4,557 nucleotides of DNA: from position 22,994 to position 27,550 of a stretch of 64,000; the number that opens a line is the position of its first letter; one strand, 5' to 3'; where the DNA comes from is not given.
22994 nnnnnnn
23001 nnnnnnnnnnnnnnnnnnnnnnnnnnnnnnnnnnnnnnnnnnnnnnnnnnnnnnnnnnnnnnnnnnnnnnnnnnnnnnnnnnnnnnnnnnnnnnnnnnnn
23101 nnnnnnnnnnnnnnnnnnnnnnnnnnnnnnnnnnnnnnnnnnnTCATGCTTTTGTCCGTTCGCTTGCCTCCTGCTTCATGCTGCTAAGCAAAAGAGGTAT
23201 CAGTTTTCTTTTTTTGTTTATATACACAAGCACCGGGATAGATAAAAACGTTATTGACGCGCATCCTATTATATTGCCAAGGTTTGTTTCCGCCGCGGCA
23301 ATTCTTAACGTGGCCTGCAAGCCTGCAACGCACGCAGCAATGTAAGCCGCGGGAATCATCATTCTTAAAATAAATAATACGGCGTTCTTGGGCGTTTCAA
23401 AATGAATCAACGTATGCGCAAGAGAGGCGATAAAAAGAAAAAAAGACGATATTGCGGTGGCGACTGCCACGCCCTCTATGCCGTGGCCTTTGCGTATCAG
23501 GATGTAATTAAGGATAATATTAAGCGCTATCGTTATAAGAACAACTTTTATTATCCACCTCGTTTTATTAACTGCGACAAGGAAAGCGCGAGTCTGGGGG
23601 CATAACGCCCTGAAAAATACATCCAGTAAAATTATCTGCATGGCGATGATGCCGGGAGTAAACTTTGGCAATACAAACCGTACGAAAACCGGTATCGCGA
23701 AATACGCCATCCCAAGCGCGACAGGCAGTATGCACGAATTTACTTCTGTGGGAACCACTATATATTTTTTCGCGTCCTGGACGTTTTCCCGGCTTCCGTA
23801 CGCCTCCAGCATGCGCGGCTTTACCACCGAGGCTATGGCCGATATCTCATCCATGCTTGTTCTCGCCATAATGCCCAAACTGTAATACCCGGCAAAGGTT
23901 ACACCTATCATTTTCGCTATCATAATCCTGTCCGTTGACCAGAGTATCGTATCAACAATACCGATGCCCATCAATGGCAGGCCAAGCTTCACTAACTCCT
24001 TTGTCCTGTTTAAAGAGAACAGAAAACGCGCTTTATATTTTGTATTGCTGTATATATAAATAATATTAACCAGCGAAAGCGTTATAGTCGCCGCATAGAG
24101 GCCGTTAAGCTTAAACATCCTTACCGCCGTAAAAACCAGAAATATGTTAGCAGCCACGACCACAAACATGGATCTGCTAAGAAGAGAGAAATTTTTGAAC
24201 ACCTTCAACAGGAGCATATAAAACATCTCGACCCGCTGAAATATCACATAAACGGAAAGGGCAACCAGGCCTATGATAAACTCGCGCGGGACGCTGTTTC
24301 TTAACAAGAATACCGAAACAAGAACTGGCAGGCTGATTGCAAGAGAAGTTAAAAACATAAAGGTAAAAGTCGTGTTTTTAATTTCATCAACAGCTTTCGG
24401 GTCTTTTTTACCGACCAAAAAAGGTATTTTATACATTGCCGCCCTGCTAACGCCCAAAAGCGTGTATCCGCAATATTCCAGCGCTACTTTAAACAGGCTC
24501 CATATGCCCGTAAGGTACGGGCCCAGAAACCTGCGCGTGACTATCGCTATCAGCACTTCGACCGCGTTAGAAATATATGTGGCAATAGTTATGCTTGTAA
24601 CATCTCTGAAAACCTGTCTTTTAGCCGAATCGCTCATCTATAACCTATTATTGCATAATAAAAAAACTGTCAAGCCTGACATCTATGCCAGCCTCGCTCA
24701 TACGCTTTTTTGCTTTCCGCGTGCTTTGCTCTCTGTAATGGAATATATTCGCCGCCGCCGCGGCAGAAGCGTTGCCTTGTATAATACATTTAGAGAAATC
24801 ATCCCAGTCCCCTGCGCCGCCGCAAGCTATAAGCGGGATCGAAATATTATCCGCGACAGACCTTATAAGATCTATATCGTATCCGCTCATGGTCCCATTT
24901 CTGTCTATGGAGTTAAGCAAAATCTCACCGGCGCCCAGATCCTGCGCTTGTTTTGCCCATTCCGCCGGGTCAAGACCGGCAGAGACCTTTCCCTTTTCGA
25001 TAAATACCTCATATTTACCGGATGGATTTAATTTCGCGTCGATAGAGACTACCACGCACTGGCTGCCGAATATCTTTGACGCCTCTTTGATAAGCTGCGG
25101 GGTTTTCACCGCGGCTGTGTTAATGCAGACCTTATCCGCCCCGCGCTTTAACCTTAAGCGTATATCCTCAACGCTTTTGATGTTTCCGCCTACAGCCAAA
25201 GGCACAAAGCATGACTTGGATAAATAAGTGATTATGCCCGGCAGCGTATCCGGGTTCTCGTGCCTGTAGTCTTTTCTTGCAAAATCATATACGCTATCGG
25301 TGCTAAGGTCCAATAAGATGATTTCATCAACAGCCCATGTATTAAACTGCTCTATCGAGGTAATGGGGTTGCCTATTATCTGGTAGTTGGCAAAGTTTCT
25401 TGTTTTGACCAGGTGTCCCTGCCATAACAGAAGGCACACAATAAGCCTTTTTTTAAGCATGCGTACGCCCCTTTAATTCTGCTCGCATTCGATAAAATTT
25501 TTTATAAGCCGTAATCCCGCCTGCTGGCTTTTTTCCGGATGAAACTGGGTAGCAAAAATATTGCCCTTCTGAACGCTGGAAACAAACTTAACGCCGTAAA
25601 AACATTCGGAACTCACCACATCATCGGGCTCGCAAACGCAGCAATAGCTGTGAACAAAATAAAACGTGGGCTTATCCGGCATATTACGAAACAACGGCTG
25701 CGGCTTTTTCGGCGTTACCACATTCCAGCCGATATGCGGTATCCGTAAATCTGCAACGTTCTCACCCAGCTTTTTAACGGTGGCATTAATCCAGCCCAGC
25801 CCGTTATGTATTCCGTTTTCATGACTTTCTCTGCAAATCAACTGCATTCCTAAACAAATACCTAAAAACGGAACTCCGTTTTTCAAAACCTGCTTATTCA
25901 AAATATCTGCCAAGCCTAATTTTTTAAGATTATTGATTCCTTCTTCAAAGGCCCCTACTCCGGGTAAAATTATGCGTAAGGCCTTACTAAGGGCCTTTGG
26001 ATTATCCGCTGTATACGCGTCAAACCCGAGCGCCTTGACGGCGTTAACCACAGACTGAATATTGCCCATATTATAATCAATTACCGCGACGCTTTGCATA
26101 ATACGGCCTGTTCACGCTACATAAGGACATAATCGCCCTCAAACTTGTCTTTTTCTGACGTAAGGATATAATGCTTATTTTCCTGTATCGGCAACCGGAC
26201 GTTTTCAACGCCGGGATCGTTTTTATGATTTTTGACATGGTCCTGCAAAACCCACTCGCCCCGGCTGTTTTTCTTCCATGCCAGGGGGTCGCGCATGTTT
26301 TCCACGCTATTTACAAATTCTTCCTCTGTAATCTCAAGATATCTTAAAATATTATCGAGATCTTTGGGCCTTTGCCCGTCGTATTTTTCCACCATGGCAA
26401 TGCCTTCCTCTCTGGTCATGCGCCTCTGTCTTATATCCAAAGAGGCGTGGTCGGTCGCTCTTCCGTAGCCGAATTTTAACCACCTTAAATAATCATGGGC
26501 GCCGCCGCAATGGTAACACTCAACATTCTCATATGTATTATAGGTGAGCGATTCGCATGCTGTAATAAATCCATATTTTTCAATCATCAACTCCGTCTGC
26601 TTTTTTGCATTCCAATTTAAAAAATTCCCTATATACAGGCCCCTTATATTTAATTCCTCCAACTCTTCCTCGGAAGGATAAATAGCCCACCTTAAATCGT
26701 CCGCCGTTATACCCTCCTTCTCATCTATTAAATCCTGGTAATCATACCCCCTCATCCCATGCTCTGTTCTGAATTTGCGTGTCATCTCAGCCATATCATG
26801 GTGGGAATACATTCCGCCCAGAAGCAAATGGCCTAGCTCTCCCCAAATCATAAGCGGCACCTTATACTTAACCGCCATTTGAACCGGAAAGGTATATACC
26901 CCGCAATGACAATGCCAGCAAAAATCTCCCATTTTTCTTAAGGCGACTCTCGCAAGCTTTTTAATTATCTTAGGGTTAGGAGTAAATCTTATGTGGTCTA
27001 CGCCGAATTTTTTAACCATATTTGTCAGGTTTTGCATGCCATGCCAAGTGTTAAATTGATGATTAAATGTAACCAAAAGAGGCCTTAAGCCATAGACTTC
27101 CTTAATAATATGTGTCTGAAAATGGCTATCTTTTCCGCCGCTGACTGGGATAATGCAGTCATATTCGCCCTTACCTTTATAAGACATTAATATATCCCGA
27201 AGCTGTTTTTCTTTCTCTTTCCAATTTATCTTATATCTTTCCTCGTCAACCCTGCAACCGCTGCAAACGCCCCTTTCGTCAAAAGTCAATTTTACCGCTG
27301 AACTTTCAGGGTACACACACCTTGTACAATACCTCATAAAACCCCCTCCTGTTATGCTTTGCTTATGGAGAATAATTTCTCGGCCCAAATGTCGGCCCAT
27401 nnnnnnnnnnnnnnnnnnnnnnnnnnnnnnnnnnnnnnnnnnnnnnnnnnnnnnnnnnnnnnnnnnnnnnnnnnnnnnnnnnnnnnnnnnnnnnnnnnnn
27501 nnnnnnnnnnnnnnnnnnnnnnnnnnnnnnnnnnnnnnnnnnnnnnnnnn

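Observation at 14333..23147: Translationally coupled phosphonate module (PepM-cytidylyltransferase fusion, Ppd, radical SAM) lacking the canonical third enzyme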

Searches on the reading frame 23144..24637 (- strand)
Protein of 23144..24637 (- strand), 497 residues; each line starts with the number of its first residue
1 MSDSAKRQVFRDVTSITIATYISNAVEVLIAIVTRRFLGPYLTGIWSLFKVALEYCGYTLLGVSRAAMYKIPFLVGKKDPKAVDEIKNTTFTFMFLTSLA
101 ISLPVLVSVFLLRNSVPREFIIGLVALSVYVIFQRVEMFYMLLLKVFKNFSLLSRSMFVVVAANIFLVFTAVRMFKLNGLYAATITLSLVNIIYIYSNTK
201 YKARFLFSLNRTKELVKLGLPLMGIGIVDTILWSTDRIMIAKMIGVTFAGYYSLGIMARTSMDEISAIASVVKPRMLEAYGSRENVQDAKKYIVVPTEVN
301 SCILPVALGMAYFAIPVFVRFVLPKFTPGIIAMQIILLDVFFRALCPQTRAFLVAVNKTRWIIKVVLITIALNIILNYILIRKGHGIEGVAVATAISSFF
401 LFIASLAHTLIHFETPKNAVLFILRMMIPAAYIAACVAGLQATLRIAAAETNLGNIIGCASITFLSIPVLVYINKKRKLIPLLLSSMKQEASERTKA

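Call 9: search_protein_families(library=pfam, proteins=[window:23144-24637:-], max_evalue=0.0001)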
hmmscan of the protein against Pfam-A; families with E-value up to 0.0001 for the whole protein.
window:23144-24637:- (497 aa): 2 families
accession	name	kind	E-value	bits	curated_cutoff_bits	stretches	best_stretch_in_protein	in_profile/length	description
PF13440.11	Polysacc_synt_3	-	2.7e-13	50.2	23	1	75-317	37-279/293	Polysaccharide biosynthesis protein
PF01943.22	Polysacc_synt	-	4.6e-08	33.3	28.2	1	10-275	2-269/274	Polysaccharide biosynthesis protein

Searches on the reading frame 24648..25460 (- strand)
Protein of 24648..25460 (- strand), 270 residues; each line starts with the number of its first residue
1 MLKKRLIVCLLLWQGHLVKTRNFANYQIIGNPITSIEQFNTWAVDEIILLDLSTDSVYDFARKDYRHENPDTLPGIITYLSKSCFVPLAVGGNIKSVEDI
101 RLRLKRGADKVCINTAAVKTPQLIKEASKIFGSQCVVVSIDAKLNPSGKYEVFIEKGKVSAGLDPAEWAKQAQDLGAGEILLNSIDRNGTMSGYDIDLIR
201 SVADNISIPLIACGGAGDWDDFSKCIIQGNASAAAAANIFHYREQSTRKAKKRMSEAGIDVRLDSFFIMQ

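Call 9: search_protein_families(library=pfam, proteins=[window:24648-25460:-], max_evalue=0.0001)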
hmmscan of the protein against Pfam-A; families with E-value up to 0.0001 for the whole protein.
window:24648-25460:- (270 aa): 2 families
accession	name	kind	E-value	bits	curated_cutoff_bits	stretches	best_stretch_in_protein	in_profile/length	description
PF00977.27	His_biosynth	-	1.1e-54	185.7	23.6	1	5-244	1-226/228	Histidine biosynthesis protein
PF01207.24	Dus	-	9.3e-08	32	20.4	0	77-129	176-229/311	Dihydrouridine synthase (Dus)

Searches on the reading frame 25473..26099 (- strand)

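Call 9: search_protein_families(library=pfam, proteins=[window:25473-26099:-], max_evalue=0.0001)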
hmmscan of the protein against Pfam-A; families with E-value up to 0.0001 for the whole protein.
window:25473-26099:- (208 aa): 3 families
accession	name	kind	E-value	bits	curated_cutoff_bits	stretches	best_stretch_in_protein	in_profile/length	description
PF00117.34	GATase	-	1.9e-23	83.6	22.8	1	6-202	2-186/190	Glutamine amidotransferase class-I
PF01174.25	SNO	-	7e-09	36.3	27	0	12-110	6-102/188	SNO glutamine amidotransferase family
PF07685.20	GATase_3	-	3.9e-05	23.8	27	1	33-109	33-116/196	CobB/CobQ-like glutamine amidotransferase domain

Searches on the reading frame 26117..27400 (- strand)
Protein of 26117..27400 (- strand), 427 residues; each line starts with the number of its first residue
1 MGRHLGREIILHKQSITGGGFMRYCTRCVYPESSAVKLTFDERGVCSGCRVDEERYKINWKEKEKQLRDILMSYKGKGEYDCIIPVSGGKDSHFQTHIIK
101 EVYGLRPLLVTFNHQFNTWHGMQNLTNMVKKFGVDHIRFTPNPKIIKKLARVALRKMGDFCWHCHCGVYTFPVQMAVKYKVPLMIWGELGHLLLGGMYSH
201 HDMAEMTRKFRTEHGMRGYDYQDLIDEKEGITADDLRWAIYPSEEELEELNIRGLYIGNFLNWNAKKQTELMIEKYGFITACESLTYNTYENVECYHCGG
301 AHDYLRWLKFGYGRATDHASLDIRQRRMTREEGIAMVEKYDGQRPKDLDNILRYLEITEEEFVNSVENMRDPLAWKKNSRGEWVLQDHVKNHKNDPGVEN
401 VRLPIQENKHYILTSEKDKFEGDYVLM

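Call 9: search_protein_families(library=pfam, proteins=[window:26117-27400:-], max_evalue=0.0001)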
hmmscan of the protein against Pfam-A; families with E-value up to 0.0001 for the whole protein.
window:26117-27400:- (427 aa): 0 families

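Call 12: search_protein_families(library=pfam, proteins=[window:26117-27400:-], max_evalue=0.01)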
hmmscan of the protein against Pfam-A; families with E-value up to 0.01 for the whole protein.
window:26117-27400:- (427 aa): 0 families

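Call 32: search_protein_families(library=ncbifam, proteins=[window:26117-27400:-], max_evalue=0.00001)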
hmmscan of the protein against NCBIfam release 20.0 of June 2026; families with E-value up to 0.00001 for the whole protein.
window:26117-27400:- (427 aa): 1 family
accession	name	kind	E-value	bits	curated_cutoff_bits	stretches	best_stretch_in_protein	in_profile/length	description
TIGR03573.1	WbuX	subfamily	1.5e-114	383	203.2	1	22-366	1-343/344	N-acetyl sugar amidotransferase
